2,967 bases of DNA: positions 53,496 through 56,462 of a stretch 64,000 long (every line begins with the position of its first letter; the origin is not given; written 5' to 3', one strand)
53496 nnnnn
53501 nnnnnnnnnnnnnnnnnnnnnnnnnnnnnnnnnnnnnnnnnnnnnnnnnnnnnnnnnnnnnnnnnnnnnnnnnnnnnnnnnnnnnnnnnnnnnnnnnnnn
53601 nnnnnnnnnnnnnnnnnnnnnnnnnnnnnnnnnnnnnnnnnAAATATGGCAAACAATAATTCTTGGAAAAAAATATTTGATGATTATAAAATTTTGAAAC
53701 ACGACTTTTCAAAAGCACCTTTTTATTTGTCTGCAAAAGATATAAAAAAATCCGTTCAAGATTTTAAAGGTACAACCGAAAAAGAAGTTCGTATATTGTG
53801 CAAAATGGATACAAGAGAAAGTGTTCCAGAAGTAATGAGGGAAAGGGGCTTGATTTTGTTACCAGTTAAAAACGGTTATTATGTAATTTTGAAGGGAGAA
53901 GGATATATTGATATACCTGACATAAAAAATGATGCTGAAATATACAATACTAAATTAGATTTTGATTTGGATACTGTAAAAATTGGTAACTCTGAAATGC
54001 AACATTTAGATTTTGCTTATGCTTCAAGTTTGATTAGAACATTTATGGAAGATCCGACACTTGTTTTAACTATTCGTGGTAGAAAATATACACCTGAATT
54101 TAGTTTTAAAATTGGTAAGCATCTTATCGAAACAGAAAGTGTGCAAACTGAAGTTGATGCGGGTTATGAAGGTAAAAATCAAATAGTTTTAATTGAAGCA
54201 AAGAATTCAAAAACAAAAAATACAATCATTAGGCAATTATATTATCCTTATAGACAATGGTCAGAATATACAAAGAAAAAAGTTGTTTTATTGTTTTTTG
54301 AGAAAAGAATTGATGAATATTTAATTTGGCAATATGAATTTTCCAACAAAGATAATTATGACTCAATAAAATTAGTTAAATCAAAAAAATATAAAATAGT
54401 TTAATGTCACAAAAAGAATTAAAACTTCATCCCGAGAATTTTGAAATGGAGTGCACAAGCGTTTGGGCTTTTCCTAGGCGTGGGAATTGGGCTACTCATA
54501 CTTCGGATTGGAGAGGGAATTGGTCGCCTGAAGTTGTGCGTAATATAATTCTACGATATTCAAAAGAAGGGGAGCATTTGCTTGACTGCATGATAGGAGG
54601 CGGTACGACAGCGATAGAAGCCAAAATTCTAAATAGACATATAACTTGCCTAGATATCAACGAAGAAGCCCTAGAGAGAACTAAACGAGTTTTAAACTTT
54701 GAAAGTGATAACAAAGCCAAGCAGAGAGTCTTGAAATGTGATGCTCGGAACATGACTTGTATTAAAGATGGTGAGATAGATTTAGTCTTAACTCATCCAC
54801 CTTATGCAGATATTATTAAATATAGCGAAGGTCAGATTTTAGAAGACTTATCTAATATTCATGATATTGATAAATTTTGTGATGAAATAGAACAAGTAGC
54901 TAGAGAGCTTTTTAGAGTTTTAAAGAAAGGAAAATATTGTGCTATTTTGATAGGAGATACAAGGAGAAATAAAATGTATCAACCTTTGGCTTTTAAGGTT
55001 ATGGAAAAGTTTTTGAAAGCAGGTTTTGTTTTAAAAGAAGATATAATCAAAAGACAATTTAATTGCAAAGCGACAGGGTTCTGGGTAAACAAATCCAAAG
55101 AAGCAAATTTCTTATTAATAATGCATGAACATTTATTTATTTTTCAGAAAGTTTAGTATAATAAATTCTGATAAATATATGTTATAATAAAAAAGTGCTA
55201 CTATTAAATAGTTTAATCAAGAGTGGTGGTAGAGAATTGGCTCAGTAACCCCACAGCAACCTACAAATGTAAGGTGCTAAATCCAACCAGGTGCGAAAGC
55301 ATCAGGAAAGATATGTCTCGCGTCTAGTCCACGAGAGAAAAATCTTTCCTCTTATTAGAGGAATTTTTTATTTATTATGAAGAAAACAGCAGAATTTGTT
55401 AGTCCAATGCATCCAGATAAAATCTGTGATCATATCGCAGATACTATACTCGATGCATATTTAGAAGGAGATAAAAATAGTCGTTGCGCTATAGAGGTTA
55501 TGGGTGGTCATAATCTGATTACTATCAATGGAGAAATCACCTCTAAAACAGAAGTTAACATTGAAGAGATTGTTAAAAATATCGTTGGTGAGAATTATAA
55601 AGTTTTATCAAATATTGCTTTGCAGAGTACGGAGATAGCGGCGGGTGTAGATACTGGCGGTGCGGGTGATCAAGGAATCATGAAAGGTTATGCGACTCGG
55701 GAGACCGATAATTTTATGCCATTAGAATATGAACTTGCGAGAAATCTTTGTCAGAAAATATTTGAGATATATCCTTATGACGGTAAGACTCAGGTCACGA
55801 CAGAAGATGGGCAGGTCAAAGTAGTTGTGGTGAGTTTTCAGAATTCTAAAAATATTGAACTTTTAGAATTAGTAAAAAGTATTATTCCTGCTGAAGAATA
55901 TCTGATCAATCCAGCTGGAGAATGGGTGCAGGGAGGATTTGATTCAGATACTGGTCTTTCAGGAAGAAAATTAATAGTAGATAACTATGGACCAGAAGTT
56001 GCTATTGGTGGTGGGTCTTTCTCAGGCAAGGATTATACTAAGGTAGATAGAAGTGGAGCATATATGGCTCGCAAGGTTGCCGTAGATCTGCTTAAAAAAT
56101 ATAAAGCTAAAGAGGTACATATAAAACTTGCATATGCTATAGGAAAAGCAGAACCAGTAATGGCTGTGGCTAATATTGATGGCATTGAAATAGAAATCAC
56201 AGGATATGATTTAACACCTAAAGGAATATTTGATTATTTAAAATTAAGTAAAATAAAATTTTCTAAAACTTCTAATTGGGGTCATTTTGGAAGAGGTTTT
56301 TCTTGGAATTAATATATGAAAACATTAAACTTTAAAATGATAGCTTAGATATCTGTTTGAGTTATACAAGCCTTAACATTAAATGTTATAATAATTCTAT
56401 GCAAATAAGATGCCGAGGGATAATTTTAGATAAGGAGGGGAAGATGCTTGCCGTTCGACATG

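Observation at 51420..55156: DpnII/MboI-like two-methylase restriction-modification block with an inserted HEPN-motif gene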

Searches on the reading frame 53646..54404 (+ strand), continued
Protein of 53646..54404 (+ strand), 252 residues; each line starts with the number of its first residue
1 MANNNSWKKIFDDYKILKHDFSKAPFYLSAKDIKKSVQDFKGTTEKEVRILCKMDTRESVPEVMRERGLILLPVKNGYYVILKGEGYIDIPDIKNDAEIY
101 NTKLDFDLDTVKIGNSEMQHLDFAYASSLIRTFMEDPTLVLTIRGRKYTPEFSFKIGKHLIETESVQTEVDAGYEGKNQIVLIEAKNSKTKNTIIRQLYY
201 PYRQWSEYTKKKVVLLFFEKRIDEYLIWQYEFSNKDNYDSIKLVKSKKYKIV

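Call 82: list_cluster_members(proteins=[L076:5983-6756:+, L059:6001-6765:+, L072:6001-6780:+, L067:6001-6768:+, L080:6001-6765:+, L077:5995-6759:+, L048:5998-6759:+, L031:6001-6765:+, L039:6001-6756:+, L063:6001-6774:+])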
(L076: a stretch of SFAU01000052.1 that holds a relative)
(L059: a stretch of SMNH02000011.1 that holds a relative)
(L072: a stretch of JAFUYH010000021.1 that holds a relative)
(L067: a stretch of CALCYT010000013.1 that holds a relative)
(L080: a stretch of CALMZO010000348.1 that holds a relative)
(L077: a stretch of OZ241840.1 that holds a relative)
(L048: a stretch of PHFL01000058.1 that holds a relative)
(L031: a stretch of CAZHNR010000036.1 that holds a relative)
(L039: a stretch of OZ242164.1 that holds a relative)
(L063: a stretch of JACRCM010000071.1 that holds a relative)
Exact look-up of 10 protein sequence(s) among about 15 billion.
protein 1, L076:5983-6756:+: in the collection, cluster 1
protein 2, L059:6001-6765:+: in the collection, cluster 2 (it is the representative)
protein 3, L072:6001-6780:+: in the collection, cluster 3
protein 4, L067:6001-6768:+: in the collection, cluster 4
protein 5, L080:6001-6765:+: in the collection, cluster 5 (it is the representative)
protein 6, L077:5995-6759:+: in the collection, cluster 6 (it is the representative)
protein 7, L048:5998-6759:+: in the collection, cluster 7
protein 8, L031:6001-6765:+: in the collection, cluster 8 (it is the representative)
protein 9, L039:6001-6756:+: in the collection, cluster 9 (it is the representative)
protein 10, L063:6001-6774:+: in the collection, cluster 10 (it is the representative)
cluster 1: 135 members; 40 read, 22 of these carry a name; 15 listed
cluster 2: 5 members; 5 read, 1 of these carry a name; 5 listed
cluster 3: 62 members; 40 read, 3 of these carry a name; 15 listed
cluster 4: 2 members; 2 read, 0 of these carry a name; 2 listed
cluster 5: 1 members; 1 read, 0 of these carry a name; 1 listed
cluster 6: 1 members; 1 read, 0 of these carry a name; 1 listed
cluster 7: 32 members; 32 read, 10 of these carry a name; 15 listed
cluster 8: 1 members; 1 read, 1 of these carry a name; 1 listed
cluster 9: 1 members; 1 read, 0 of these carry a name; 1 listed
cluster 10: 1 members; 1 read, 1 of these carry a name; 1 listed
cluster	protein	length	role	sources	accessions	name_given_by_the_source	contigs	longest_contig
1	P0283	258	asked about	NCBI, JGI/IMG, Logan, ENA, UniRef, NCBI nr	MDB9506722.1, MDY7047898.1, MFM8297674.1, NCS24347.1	MAG: hypothetical protein EWV76_05420 [Microcystis novacekii Mn_MB_F_20050700_S1] | hypothetical protein | Uncharacterized protein n=1 Tax=Microcystis novacekii Mn_MB_F_20050700_S1D TaxID=2486266 ...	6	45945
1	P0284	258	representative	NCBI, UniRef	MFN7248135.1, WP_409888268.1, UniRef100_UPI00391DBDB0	MAG: type II restriction enzyme [Microcystis sp.] | type II restriction enzyme n=1 Tax=Microcystis sp. TaxID=1127 RepID=UPI00391DBDB0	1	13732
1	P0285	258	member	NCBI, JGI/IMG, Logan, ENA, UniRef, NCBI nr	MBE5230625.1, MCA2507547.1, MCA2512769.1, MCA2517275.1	MAG: hypothetical protein IM550_22960 [Microcystis sp. M54BS1] | hypothetical protein | type II restriction enzyme n=1 Tax=unclassified Microcystis TaxID=2643300 ...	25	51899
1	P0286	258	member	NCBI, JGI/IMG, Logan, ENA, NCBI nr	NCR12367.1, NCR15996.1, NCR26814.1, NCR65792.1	MAG: hypothetical protein GPJ22_01045 [Microcystis aeruginosa LL13-03] | hypothetical protein | hypothetical protein [Microcystis aeruginosa SX13-11]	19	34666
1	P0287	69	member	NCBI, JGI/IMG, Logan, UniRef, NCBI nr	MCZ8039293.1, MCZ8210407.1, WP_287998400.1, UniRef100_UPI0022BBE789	MAG: hypothetical protein O9276_14510 [Microcystis sp. LE17-20A] | hypothetical protein | type II restriction enzyme n=1 Tax=unclassified Microcystis TaxID=2643300 ...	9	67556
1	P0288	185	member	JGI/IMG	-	hypothetical protein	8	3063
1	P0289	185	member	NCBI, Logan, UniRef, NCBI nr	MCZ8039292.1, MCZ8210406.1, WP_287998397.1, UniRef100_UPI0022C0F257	MAG: hypothetical protein O9276_14505 [Microcystis sp. LE17-20A] | DUF6997 domain-containing protein n=1 Tax=unclassified Microcystis TaxID=2643300 ... | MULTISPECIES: hypothetical protein [unclassified Microcystis]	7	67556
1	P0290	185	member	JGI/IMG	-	hypothetical protein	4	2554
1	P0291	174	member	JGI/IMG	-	hypothetical protein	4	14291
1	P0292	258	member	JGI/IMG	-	hypothetical protein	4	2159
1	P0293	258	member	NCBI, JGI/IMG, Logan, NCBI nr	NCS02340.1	MAG: hypothetical protein GPJ06_09325 [Microcystis aeruginosa G13-11] | hypothetical protein | hypothetical protein [Microcystis aeruginosa G13-11]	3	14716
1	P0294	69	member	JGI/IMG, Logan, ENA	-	hypothetical protein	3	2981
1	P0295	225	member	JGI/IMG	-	hypothetical protein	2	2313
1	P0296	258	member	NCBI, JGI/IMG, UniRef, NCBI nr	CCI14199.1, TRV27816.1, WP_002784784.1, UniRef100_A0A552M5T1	conserved hypothetical protein [Microcystis aeruginosa PCC 9806] | Uncharacterized protein n=2 Tax=Microcystis TaxID=1125 RepID=A0A552M5T1_9CHRO | hypothetical protein [Microcystis aeruginosa]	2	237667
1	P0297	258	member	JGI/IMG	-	hypothetical protein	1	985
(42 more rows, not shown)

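Call 84: search_protein_families(library=pfam, proteins=[L038:6768-8075:+, L055:5884-6762:+, L067:6764-7948:+, L072:6773-7660:+, L079:6768-7640:+, L070:6771-7658:+, L068:1902-2792:+, L048:6772-7275:+, L076:6903-7586:+, L025:3249-3971:+], max_evalue=0.0001)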
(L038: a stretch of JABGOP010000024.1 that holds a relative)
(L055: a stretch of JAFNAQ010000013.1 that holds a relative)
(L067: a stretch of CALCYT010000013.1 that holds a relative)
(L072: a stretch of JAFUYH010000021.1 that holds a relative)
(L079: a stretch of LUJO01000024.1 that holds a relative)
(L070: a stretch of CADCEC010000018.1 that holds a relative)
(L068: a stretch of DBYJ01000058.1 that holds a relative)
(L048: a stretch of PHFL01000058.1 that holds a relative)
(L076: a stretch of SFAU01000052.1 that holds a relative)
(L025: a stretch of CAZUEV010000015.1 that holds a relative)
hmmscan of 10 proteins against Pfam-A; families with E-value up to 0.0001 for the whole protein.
L038:6768-8075:+ (435 aa): 1 family
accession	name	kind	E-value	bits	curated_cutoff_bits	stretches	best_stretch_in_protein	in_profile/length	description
PF01555.25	N6_N4_Mtase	-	2e-58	198.4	26.7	1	32-246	2-220/221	DNA methylase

L055:5884-6762:+ (292 aa): 1 family
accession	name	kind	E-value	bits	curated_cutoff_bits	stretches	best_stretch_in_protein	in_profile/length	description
PF01555.25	N6_N4_Mtase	-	2.2e-58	198.3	26.7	1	32-245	2-219/221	DNA methylase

L067:6764-7948:+ (394 aa): 2 families
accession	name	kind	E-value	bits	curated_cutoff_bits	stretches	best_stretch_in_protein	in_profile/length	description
PF01555.25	N6_N4_Mtase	-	5.7e-61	206.7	26.7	1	29-243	1-219/221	DNA methylase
PF01170.24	UPF0020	-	6.3e-07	29.7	22.3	1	200-255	23-65/197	RMKL-like, methyltransferase domain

L072:6773-7660:+ (295 aa): 1 family
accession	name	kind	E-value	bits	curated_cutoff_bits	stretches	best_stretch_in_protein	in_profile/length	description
PF01555.25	N6_N4_Mtase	-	7.3e-58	196.6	26.7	1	33-248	2-221/221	DNA methylase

L079:6768-7640:+ (290 aa): 1 family
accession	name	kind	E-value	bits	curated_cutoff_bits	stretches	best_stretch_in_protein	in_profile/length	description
PF01555.25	N6_N4_Mtase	-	6.4e-57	193.5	26.7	1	32-246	2-220/221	DNA methylase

L070:6771-7658:+ (295 aa): 1 family
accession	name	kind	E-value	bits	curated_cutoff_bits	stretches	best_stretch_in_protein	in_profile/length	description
PF01555.25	N6_N4_Mtase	-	1.7e-56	192.1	26.7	1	33-247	2-220/221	DNA methylase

L068:1902-2792:+ (296 aa): 1 family
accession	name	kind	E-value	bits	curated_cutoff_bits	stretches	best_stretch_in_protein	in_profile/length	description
PF01555.25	N6_N4_Mtase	-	7.4e-60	203.1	26.7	1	32-245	2-219/221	DNA methylase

L048:6772-7275:+ (167 aa): 1 family
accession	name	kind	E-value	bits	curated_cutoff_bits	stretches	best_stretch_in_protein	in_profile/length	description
PF12694.12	cpYpsA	-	1.8e-40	138.5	26.2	1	5-158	1-145/145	Circularly permutated YpsA SLOG family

L076:6903-7586:+ (227 aa): 1 family
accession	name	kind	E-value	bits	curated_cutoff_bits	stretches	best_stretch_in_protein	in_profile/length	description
PF05746.21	DALR_1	-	3.7e-06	27.4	22.3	1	117-215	2-106/117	DALR anticodon binding domain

L025:3249-3971:+ (240 aa): 1 family
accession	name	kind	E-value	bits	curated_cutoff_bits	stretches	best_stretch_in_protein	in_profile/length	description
PF12705.13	PDDEXK_1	-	1.5e-11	45.2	22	1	16-164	2-178/247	PD-(D/E)XK nuclease superfamily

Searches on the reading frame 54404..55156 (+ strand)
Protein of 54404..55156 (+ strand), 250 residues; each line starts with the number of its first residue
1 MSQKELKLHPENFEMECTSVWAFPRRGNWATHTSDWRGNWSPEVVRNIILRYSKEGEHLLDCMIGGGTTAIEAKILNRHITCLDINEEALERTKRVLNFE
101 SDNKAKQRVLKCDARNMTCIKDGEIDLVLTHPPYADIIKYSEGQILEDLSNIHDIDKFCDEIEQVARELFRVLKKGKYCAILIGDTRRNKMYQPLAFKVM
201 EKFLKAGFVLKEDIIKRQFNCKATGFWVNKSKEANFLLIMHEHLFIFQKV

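Call 3: search_protein_families(library=pfam, proteins=[window:54404-55156:+], max_evalue=0.01)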
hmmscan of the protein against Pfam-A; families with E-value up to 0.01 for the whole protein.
window:54404-55156:+ (250 aa): 8 families
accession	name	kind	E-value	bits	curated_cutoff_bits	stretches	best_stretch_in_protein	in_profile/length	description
PF01555.25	N6_N4_Mtase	-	1.4e-22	81.2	26.7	2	10-94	133-220/221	DNA methylase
PF08241.18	Methyltransf_11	-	7.7e-07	30.1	21.2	1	64-130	5-66/95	Methyltransferase domain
PF13847.12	Methyltransf_31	-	1.8e-06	28.1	27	1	54-183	2-111/145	Methyltransferase domain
PF13649.12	Methyltransf_25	-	3.2e-06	28.2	27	1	60-130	2-70/97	Methyltransferase domain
PF01170.24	UPF0020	-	6e-06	26.5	22.3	1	54-139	27-136/197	RMKL-like, methyltransferase domain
PF03602.21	Cons_hypoth95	-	8.5e-05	22.7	24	1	50-137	37-126/182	Conserved hypothetical protein 95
PF05175.20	MTS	-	0.00045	20.3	23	1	56-136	32-110/170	Methyltransferase small domain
PF08242.18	Methyltransf_12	-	0.003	18.7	30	0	64-115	3-59/98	Methyltransferase domain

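Call 4: search_protein_families(library=padloc, proteins=[window:54404-55156:+], max_evalue=0.01)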
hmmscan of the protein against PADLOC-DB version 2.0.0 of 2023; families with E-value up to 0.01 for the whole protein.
window:54404-55156:+ (250 aa): 51 families (the best 25 are shown)
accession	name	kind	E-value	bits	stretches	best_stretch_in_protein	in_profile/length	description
PDLC03376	MTase_II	-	1.1e-86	288.8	1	3-249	4-249/249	Type II methyltransferase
PDLC03351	MTase_II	-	8.5e-43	144.8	1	14-249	105-347/348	Type II methyltransferase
PDLC03353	MTase_II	-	1.2e-28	98.4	2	105-249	8-149/260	Type II methyltransferase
PDLC03350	MTase_II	-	3.9e-27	93.5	2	104-249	54-192/312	Type II methyltransferase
PDLC03387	MTase_II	-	2.7e-17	60.9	2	106-186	11-89/289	Type II methyltransferase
PDLC04134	mad2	-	6.9e-16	56.1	1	34-212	268-421/492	mads_2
PDLC03325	MTase_II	-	1.6e-15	54.8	2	102-226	270-403/426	Type II methyltransferase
PDLC03239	MTase_II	-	1.9e-14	51.2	2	37-87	72-124/442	Type II methyltransferase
PDLC03283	MTase_II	-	7e-14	49.8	2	106-249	4-161/352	Type II methyltransferase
PDLC03299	MTase_II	-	1.6e-13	48.9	2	9-109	169-269/296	Type II methyltransferase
PDLC03371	MTase_II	-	2e-13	48.5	1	14-100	172-255/260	Type II methyltransferase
PDLC03380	MTase_II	-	2.3e-13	48.1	2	104-146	243-284/393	Type II methyltransferase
PDLC03259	MTase_II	-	1.7e-12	44.9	2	107-193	4-87/423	Type II methyltransferase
PDLC03363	MTase_II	-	3.9e-11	40.9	1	46-140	67-165/294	Type II methyltransferase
PDLC03339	MTase_II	-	1.5e-10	38.4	1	44-98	218-272/399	Type II methyltransferase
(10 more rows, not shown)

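Call 5: search_protein_families(library=ncbifam, proteins=[window:54404-55156:+], max_evalue=0.01)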
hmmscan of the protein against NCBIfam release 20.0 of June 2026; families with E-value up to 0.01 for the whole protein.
window:54404-55156:+ (250 aa): 17 families
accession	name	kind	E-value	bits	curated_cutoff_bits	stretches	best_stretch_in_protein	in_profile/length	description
TIGR01177.1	TIGR01177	hypoth_equivalog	1.2e-08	34.7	316.55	1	52-203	179-315/330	TIGR01177 family methyltransferase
NF008572.0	PRK11524.1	equivalog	1.4e-08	34.2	292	1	18-106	177-265/294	adenine-specific DNA-methyltransferase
NF011528.0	PRK14968.1-2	equivalog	2.7e-07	30.3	171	1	53-142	36-125/205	putative methyltransferase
TIGR03534.1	RF_mod_PrmC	equivalog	1.3e-06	28.1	199.1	1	49-193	80-229/253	peptide chain release factor N(5)-glutamine methyltransferase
TIGR01934.1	MenG_MenH_UbiE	subfamily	2.1e-06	27.2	158.35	1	39-128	26-110/223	ubiquinone/menaquinone biosynthesis methyltransferase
NF011529.0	PRK14968.1-3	equivalog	1e-05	25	162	1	53-150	32-122/198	putative methyltransferase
NF050803.1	DnaMtaseCcrMCaul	equivalog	1.6e-05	24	830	1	44-102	194-253/350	adenine-specific DNA-methyltransferase CcrM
TIGR03533.1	L3_gln_methyl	equivalog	0.0001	21.8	229.7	1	53-138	119-203/284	50S ribosomal protein L3 N(5)-glutamine methyltransferase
NF043040.1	corrin_prot_MT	hypoth_equivalog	0.00026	20.5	180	1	44-130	30-116/216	corrinoid protein-associated methyltransferase CpaM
NF010253.0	PRK13699.1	subfamily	0.00031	20.5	244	1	115-238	11-118/226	DNA methyltransferase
TIGR00536.1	hemK_fam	subfamily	0.0006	19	115.5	1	54-136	112-194/286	HemK family protein methyltransferase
NF040721.1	Trm14_Arch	equivalog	0.00063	19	280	0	53-107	189-241/370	tRNA (guanine(6)-N2)-methyltransferase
NF001244.0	PRK00216.1-5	equivalog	0.0015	17.9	216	0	161-193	133-165/236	bifunctional demethylmenaquinone methyltransferase/2-methoxy-6-polyprenyl-1,4-benzoquinol methylase UbiE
TIGR00095.1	TIGR00095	equivalog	0.003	17.2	117.5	1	53-136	50-136/194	16S rRNA (guanine(966)-N(2))-methyltransferase RsmD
NF053511.1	tRNA_U34_MnmM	equivalog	0.003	17.1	135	1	44-109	6-73/183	tRNA 5-(aminomethyl)-2-thiouridylate-methyltransferase MnmM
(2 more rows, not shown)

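Call 63: search_solved_structures(query=window:54404-55153:+, max_evalue=0.001, show_alignments=3)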
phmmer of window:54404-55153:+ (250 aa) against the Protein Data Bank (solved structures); distinct sequences matched with E-value up to 0.001: 3.
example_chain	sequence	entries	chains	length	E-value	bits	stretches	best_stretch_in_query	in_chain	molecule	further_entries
2zie_A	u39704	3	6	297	3.4e-09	39.7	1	112-193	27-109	Putative modification methylase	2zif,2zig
1g60_A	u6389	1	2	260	0.00012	24.7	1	43-98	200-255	Adenine-specific Methyltransferase MboIIA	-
8vyd_A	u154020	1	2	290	0.00021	24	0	53-209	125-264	SAM-dependent methyltransferase, UPF0020 family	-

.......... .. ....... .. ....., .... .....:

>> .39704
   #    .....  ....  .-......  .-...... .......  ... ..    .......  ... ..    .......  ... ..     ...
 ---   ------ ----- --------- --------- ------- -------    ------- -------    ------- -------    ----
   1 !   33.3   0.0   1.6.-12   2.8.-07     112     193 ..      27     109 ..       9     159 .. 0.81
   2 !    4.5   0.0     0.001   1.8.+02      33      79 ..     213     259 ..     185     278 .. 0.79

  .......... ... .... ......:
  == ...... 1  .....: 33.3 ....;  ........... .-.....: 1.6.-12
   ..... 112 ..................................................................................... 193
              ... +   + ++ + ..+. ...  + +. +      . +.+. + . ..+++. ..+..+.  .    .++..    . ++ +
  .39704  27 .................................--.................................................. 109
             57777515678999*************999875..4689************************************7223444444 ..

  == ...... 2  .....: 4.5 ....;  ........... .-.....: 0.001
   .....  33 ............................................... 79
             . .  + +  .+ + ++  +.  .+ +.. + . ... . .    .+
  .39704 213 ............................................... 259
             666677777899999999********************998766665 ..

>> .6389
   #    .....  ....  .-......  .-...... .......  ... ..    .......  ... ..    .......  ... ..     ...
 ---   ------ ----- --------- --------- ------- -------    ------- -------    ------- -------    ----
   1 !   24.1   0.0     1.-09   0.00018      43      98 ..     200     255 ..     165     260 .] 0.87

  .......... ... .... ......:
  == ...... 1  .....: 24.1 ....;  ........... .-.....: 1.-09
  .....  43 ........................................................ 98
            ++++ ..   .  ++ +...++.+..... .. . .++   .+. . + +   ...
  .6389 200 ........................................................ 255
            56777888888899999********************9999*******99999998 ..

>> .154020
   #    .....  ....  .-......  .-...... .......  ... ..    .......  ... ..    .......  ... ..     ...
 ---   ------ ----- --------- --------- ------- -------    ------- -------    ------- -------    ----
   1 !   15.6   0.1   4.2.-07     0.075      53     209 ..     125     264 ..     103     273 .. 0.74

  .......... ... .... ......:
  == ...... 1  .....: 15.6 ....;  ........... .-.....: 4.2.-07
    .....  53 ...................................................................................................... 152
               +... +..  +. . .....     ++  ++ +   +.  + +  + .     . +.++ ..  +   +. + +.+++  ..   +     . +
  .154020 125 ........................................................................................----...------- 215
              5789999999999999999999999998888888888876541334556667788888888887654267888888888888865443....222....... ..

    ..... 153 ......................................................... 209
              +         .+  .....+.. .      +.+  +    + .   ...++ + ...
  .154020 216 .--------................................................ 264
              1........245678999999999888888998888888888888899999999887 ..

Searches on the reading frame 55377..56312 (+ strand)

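Call 3: search_protein_families(library=pfam, proteins=[window:55377-56312:+], max_evalue=0.01)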
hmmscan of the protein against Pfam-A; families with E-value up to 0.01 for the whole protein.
window:55377-56312:+ (311 aa): 3 families
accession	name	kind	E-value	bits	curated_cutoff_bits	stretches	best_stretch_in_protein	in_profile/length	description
PF02773.21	S-AdoMet_synt_C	-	2.2e-34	118.8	25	1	186-310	2-136/138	S-adenosylmethionine synthetase, C-terminal domain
PF00438.25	S-AdoMet_synt_N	-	3.3e-21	76.1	33.1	1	4-72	5-73/99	S-adenosylmethionine synthetase, N-terminal domain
PF02772.21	S-AdoMet_synt_M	-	4.2e-15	56.4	29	1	95-170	3-92/120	S-adenosylmethionine synthetase, central domain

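Call 5: search_protein_families(library=ncbifam, proteins=[window:55377-56312:+], max_evalue=0.01)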
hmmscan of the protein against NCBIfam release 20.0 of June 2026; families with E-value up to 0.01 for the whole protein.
window:55377-56312:+ (311 aa): 1 family
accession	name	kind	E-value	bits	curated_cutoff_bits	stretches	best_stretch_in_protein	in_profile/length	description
TIGR01034.1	metK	equivalog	5.4e-75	252.7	309.4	1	4-309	3-363/377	methionine adenosyltransferase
